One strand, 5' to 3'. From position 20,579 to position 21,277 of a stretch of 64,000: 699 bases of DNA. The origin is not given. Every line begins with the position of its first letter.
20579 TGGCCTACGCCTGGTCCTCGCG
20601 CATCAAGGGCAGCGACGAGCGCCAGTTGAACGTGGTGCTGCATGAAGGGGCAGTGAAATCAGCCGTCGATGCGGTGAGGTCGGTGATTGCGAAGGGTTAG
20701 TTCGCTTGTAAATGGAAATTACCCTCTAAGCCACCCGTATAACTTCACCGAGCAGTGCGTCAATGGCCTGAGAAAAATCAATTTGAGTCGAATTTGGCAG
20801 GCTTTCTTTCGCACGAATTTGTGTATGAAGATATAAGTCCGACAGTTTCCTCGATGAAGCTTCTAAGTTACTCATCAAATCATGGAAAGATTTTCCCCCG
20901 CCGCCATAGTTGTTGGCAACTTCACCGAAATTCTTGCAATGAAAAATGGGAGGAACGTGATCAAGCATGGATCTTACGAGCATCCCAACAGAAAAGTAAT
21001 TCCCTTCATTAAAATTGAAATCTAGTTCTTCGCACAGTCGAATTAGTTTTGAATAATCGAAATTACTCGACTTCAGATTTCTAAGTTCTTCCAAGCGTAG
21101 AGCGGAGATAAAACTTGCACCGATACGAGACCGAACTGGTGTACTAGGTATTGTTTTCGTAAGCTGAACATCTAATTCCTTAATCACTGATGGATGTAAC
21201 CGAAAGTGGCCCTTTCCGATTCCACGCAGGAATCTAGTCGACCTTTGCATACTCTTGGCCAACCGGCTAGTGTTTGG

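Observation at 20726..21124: Island protein D carries an extra helical C-domain with an Rx4H (HEPN-type) motif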

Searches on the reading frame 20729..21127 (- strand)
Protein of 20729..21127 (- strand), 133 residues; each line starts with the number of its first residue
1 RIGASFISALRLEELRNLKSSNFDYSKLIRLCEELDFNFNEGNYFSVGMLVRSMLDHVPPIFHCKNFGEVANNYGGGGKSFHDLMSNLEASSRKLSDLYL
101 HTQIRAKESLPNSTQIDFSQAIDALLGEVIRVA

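Call 30: predict_structure(alignment_id=A2)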
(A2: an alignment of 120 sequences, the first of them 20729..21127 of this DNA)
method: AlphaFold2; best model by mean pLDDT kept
length: 133 residues; sequences in the alignment: 120
mean_pLDDT: 93.8   pTM: 0.87
mean pLDDT of the five models: 93.8, 93.1, 92.6, 92.2, 91.9
residues with pLDDT >= 90: 116; 70-90: 14; 50-70: 1; < 50: 2
segments of 3 or more residues with pLDDT < 50: none
pLDDT, mean of each block of 10 residues (from residue 1): 79 95 96 97 96 97 97 91 97 92 91 95 97 93
secondary structure, 60 per line:
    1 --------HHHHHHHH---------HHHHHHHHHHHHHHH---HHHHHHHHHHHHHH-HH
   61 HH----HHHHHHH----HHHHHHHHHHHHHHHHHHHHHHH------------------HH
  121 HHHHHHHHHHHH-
elements in order: H9-16 H26-40 H44-57 H59-62 H67-73 H78-100 H119-132
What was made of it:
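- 20726..21124 (-): D C-terminal domain (aa 105-236 plus stop). It is a member of a large unannotated all-alpha family and a candidate divergent DUF4145-like HEPN domain. AF2 pLDDT 93.8 (call 30).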

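Call 33: fold_search(model_id=the predicted structure, library=pdb)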
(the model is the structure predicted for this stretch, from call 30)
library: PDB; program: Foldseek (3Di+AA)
matches with E <= 10: 136; with E <= 0.001: 0
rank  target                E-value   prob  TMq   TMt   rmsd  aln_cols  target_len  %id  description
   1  9qwo_B                7.7e-01  0.54  0.44  0.38   6.7       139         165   15  Vinculin tail bound to paxillin LD2 (released 2025-04-23)
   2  5l0g_B                9.0e-01  0.60  0.47  0.39   6.4       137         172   12  Human metavinculin MVt Q971R, R975D, T978R mutant (residues 959-1134) in complex with PIP2 (released 2016-08-31)
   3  1zzp_MODEL_1_A        1.4e+00  0.25  0.36  0.41   8.1       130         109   14  Solution structure of the F-actin binding domain of Bcr-Abl/c-Abl (released 2005-08-30)
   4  5l0c_D                1.4e+00  0.23  0.38  0.34   7.1       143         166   12  Human metavinculin (residues 959-1134) in complex with PIP2 (released 2016-08-31)
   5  4pr9_F                1.5e+00  0.35  0.43  0.38   6.8       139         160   14  Human Vinculin (residues 891-1066) in complex with PIP (released 2014-12-10)
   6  5l0d_D                1.5e+00  0.35  0.44  0.37   6.9       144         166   12  Human Metavinculin(residues 959-1130) in complex with PIP2 (released 2016-08-31)
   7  5l0c_B                1.5e+00  0.33  0.44  0.35   7.2       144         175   12  Human metavinculin (residues 959-1134) in complex with PIP2 (released 2016-08-31)
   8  9qwo_A                1.7e+00  0.33  0.44  0.36   6.6       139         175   15  Vinculin tail bound to paxillin LD2 (released 2025-04-23)
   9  9qwo_D                1.8e+00  0.21  0.38  0.33   8.7       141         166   11  Vinculin tail bound to paxillin LD2 (released 2025-04-23)
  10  5l0d_B                2.0e+00  0.41  0.49  0.40   6.3       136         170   12  Human Metavinculin(residues 959-1130) in complex with PIP2 (released 2016-08-31)
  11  3h2u_C                2.1e+00  0.38  0.47  0.38   6.8       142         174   16  Human raver1 RRM1, RRM2, and RRM3 domains in complex with human vinculin tail domain Vt (released 2009-07-28)
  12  1qkr_B                2.1e+00  0.30  0.45  0.35   6.6       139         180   16  Crystal structure of the vinculin tail and a pathway for activation (released 2000-08-04)
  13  4pr9_C                2.1e+00  0.18  0.38  0.32   7.7       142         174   13  Human Vinculin (residues 891-1066) in complex with PIP (released 2014-12-10)
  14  5l0g_D                2.5e+00  0.33  0.48  0.40   6.4       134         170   13  Human metavinculin MVt Q971R, R975D, T978R mutant (residues 959-1134) in complex with PIP2 (released 2016-08-31)
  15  3vf0_A                2.5e+00  0.23  0.44  0.35   7.6       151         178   12  Raver1 in complex with metavinculin L954 deletion mutant (released 2012-07-25)
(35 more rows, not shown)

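Call 38: search_dna_similar(query=window:20729-21127:-, collection=plasmids, mode=protein, max_evalue=0.001, max_rows=25)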
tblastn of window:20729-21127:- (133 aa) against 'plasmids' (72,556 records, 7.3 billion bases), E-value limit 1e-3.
Records with a match: 15; places in all: 16; records where one place covers at least 80% of the query: 15.
Best place of each record, by identity: <60% 15.
By first word of the organism name: Streptomyces 12; Methylobacter 1; Sphingobium 1; [Kitasatospora] 1.
By predicted mobility (MOB-suite, as given by PLSDB): non-mobilizable 8; mobilizable 6; conjugative 1.
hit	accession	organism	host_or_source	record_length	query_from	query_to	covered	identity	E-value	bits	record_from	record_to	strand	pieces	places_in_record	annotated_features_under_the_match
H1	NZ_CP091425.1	Methylobacter sp. YRD-M1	isolate,wetland soil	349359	6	132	95%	48.8%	2e-34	132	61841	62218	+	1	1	hypothetical protein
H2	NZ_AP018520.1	Sphingobium sp. YG1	-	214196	5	130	95%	33.9%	8e-18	85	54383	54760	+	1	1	hypothetical protein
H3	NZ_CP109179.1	Streptomyces sp. NBC_01717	-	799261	9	126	89%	32.2%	2e-4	47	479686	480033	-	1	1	hypothetical protein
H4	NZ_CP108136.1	[Kitasatospora] papulosa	-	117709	4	130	95%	29.1%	9e-7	54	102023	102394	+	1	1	hypothetical protein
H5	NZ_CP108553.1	Streptomyces sp. NBC_01208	-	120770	4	130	95%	29.1%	9e-7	54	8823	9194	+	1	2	hypothetical protein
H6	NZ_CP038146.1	Streptomyces sp. S501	cell culture,sediment from seaside ...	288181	4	130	95%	29.1%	9e-7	54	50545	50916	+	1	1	hypothetical protein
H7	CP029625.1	Streptomyces sp. ETH9427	cell culture,soil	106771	19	130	84%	32.1%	6e-8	57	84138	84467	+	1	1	hypothetical protein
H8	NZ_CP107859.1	Streptomyces anulatus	-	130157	19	126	81%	32.4%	8e-8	56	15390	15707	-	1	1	hypothetical protein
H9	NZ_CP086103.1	Streptomyces anulatus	Peperomia dindygulensis Miq.,cell ...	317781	19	126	81%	32.4%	1e-7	56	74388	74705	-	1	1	hypothetical protein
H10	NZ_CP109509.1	Streptomyces sp. NBC_01422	-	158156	20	126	80%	31.9%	1e-4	47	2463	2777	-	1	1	hypothetical protein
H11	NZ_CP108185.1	Streptomyces virginiae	-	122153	19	130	84%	30.4%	2e-4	47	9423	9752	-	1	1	hypothetical protein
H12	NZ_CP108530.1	Streptomyces sp. NBC_01224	-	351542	19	130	84%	29.8%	2e-5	50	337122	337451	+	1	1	hypothetical protein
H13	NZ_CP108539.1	Streptomyces sp. NBC_01217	-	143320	19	130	84%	28.9%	2e-4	47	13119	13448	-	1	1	hypothetical protein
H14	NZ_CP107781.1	Streptomyces sp. NBC_00576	-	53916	20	130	83%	27.4%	1e-5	50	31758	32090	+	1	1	hypothetical protein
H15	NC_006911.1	Streptomyces sp. F11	-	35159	20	130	83%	27.4%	1e-4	47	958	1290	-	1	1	hypothetical protein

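Call 39: search_dna_similar(query=window:20729-21127:-, collection=phages, mode=protein, max_evalue=0.001, max_rows=25)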
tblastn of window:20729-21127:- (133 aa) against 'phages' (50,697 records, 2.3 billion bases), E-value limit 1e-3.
No match.
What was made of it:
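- Tried and rejected: Phage genomes have no homologue (call 39).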

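Call 40: get_annotated_region(hit=H1, flank=6000)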
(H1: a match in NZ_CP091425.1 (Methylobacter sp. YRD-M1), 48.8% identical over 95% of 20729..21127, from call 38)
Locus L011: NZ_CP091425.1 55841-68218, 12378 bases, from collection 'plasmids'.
description: Methylobacter sp. YRD-M1 plasmid unnamed1, complete sequence
organism: Methylobacter sp. YRD-M1 (NCBI taxid 2911520)
taxonomy: Bacteria; Pseudomonadota; Gammaproteobacteria; Methylococcales; Methylococcaceae; Methylobacter; Methylobacter sp. YRD-M1
host: -; source: isolate,wetland soil; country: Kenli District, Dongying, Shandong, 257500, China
typing (MOB-suite, as given by PLSDB): non-mobilizable
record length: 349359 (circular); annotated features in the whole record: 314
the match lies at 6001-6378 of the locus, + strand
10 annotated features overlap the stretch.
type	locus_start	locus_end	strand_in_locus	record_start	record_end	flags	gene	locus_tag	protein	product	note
CDS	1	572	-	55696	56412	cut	-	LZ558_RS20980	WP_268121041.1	thermonuclease family protein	-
CDS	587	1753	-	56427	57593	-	hxsC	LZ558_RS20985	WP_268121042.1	His-Xaa-Ser system radical SAM maturase HxsC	-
CDS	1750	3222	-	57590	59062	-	hxsB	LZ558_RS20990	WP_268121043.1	His-Xaa-Ser system radical SAM maturase HxsB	-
CDS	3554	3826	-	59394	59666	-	-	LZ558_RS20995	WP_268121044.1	hypothetical protein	-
CDS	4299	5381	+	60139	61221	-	-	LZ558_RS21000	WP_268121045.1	DUF3644 domain-containing protein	-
CDS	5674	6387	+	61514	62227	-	-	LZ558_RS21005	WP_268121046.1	hypothetical protein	-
CDS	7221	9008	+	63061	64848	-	-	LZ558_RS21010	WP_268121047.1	AAA family ATPase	-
CDS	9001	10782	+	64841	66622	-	-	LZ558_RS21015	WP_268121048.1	ATP-dependent helicase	-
CDS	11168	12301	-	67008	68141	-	-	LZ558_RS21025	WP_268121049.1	hypothetical protein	-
CDS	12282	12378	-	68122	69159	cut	-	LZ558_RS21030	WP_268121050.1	nucleoid-associated protein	-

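Call 41: get_annotated_region(hit=H2, flank=6000)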
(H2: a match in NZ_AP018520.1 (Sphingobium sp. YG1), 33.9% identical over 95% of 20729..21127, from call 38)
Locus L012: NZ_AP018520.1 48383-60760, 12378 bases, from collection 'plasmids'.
description: Sphingobium sp. YG1 plasmid pYGP1, complete sequence
organism: Sphingobium sp. YG1 (NCBI taxid 2082188)
taxonomy: Bacteria; Pseudomonadota; Alphaproteobacteria; Sphingomonadales; Sphingomonadaceae; Sphingobium; Sphingobium sp. YG1
host: -; source: -; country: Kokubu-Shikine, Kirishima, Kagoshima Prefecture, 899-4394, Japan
typing (MOB-suite, as given by PLSDB): conjugative; relaxase MOBF; mating-pair formation MPF_F
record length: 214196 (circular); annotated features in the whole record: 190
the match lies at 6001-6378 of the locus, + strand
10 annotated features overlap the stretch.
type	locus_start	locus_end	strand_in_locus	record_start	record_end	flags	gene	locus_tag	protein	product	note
CDS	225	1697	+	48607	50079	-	istA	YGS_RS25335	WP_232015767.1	IS21 family transposase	-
CDS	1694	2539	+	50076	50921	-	istB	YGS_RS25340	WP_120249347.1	IS21-like element helper ATPase IstB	-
CDS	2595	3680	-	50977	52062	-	-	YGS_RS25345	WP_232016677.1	hypothetical protein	-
CDS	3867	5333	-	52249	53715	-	-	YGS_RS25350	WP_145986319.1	hypothetical protein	-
CDS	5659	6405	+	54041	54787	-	-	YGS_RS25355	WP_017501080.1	hypothetical protein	-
CDS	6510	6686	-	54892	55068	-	-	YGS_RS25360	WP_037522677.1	DUF1289 domain-containing protein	-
CDS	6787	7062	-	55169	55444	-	-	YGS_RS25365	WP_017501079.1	metal/formaldehyde-sensitive transcriptional repressor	-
CDS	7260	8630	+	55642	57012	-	-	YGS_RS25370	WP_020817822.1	IS1380 family transposase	-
CDS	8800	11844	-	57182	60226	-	mobF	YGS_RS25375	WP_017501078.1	MobF family relaxase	-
CDS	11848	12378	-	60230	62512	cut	-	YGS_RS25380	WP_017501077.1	type IV secretion system DNA-binding domain-containing protein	-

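Call 42: get_annotated_region(hit=H4, flank=6000)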
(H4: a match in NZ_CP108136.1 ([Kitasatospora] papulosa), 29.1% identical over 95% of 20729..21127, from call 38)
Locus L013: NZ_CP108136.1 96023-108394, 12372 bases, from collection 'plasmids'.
description: [Kitasatospora] papulosa strain NBC_00185 plasmid unnamed1, complete sequence
organism: [Kitasatospora] papulosa (NCBI taxid 1464011)
taxonomy: Bacteria; Actinomycetota; Actinomycetes; Kitasatosporales; Streptomycetaceae; Streptomyces; [Kitasatospora] papulosa
host: -; source: -; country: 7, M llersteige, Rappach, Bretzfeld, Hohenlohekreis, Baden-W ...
typing (MOB-suite, as given by PLSDB): non-mobilizable; replicon rep_cluster_1879,rep_cluster_1910
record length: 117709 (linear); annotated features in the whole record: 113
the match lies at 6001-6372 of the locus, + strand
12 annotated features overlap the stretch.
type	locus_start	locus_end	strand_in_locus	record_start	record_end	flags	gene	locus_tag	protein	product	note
CDS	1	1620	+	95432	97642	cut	-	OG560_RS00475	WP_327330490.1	helix-turn-helix transcriptional regulator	-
CDS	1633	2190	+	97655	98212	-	-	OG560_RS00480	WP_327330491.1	XRE family transcriptional regulator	-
CDS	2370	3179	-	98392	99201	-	-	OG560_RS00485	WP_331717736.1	hypothetical protein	-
CDS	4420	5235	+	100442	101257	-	-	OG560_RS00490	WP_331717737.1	hypothetical protein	-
CDS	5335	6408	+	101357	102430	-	-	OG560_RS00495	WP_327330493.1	hypothetical protein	-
CDS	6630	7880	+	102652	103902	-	-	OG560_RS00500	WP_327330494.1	hypothetical protein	-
CDS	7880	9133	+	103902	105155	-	-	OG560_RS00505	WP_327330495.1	hypothetical protein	-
CDS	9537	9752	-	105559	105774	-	-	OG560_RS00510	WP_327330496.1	DEAD/DEAH box helicase family protein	-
CDS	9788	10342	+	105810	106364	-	-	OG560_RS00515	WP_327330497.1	hypothetical protein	-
CDS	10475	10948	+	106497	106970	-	-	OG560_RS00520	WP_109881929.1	hypothetical protein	-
CDS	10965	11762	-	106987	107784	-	istB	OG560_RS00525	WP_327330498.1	IS21-like element helper ATPase IstB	-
CDS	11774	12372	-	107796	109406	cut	istA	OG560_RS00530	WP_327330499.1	IS21 family transposase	-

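Call 45: search_protein_families(library=pfam, proteins=[window:20729-21127:-], max_evalue=10)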
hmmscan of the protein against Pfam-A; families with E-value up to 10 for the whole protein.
window:20729-21127:- (133 aa): 0 families

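Call 47: find_related_loci(query=A2, collection=genome_contigs, flank=7000)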
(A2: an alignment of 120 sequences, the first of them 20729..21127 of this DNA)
Query A2 (133 aa) in genome_contigs; peptide patterns used: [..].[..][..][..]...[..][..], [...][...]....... (x = any residue, [..] = any of these).
201 stretches matched a pattern; 188 encode a relative of the query (tblastn E <= 1e-3); the best 80 are kept; 80 distinct loci.
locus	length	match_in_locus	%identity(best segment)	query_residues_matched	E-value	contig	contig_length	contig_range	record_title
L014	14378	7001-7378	57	6-131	6e-48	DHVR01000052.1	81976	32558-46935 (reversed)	MAG TPA_asm: Leptolinea sp. UBA5203 UBA5203_contig_13297, whole genome shotgun sequence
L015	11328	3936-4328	54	3-133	3e-47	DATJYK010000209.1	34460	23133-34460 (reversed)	MAG TPA_asm: Terriglobia bacterium isolate SMAG_U15150 k141_1674888, whole genome shotgun sequence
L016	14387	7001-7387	58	3-132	3e-46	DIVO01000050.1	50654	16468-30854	MAG TPA_asm: Patescibacteria group bacterium UBA6130 UBA6130_contig_33398, whole genome shotgun sequence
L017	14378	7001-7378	57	6-132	1e-46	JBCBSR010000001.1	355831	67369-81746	MAG: Cyanobacteria bacterium J06638_28 NODE_1_length_355831_cov_22.310526, whole genome shotgun sequence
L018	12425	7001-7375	56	6-132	6e-46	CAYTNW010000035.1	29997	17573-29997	MAG TPA_asm: uncultured Leptospirales bacterium isolate SRP220891_co1_350 genome assembly, contig: NODE_2930_length_2999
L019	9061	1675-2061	56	3-132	6e-46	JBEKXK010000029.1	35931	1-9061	MAG: Syntrophales bacterium isolate SPRUCE 64 SPRUCE_64_29, whole genome shotgun sequence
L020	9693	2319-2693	55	6-132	7e-46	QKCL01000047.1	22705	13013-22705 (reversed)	MAG: Spirochaetes bacterium isolate SZUA-423 scaffold_5522, whole genome shotgun sequence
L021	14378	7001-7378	58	6-133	9e-46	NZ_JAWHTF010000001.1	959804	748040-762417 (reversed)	Gilvirhabdus luticola strain MJ-SS3 NODE_1_length_959804_cov_867.834147_polypolish, whole genome shotgun sequence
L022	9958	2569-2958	52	3-132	1e-45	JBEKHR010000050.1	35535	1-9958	MAG: Terriglobia bacterium isolate SPRUCE 281 SPRUCE_281_50, whole genome shotgun sequence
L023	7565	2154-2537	55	5-132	2e-45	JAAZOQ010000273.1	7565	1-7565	MAG: Anaerolineaceae bacterium isolate AS27yjCOA_78 104065_AS27, whole genome shotgun sequence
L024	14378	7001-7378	53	6-132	2e-45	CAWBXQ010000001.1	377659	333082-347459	MAG: uncultured Ignavibacteria bacterium isolate MFD05442.bin.1.421 genome assembly, contig: contig_12054, whole genome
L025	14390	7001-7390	49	3-132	4e-45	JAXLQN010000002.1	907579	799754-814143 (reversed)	MAG: Bryobacteraceae bacterium isolate STL-ACI4 C1.176.fa-2, whole genome shotgun sequence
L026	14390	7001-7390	55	2-133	6e-45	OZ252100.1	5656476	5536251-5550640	MAG: Candidatus Latescibacterota bacterium isolate a405b522-c60e-4cbd-8fa6-7b572aa56bb7 genome assembly, chromosome: 1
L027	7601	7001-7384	57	3-133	7e-45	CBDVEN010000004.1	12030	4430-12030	MAG TPA_asm: uncultured bacterium isolate SRR22302359_binner13_Refined_43 genome assembly, contig: ERZ25073601.1396, who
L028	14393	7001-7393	49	3-133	2e-44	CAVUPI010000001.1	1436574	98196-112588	MAG: uncultured Acidobacteriota bacterium isolate MFD06092.bin.1.270 genome assembly, contig: contig_18427, whole genome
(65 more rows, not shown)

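Call 65: search_protein_families(library=pfam, alignment_id=A4, max_evalue=0.0001)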
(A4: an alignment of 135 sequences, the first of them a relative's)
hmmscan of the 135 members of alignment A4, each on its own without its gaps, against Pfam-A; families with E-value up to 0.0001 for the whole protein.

A. member 1, L014:5351-6289:+ (313 aa): 1 family
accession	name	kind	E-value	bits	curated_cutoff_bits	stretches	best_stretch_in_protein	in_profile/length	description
PF05168.19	HEPN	-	3.7e-07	30.8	22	1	218-300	23-111/117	HEPN domain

B. families by the number of members that match (of 135 scanned): 123 families (the first 25 are shown)
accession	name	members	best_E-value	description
PF01420.25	Methylase_S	3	9.9e-51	Type I restriction modification DNA specificity domain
PF01381.28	HTH_3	3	8.7e-19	Helix-turn-helix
PF13560.12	HTH_31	3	2.6e-15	Helix-turn-helix domain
PF01053.26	Cys_Met_Meta_PP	2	1.7e-117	Cys/Met metabolism PLP-dependent enzyme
PF01041.23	DegT_DnrJ_EryC1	2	8.5e-90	DegT/DnrJ/EryC1/StrS aminotransferase family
PF00589.27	Phage_integrase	2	2.7e-21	Phage integrase family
PF13424.12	TPR_12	2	3.1e-19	Tetratricopeptide repeat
PF01336.31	tRNA_anti-codon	2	3.8e-14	OB-fold nucleic acid binding domain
PF05534.18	HicB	2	1.4e-13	HicB family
PF12728.13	HTH_17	2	5.7e-13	Helix-turn-helix domain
PF12844.13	HTH_19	2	7.5e-10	Helix-turn-helix domain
PF13495.12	Phage_int_SAM_4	2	8.5e-09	Phage integrase, N-terminal SAM-like domain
PF15919.11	HicB_lk_antitox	2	6.3e-08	HicB_like antitoxin of bacterial toxin-antitoxin system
PF02899.23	Phage_int_SAM_1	2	1.9e-07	Phage integrase, N-terminal SAM-like domain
PF00079.25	Serpin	1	5e-122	Serpin (serine protease inhibitor)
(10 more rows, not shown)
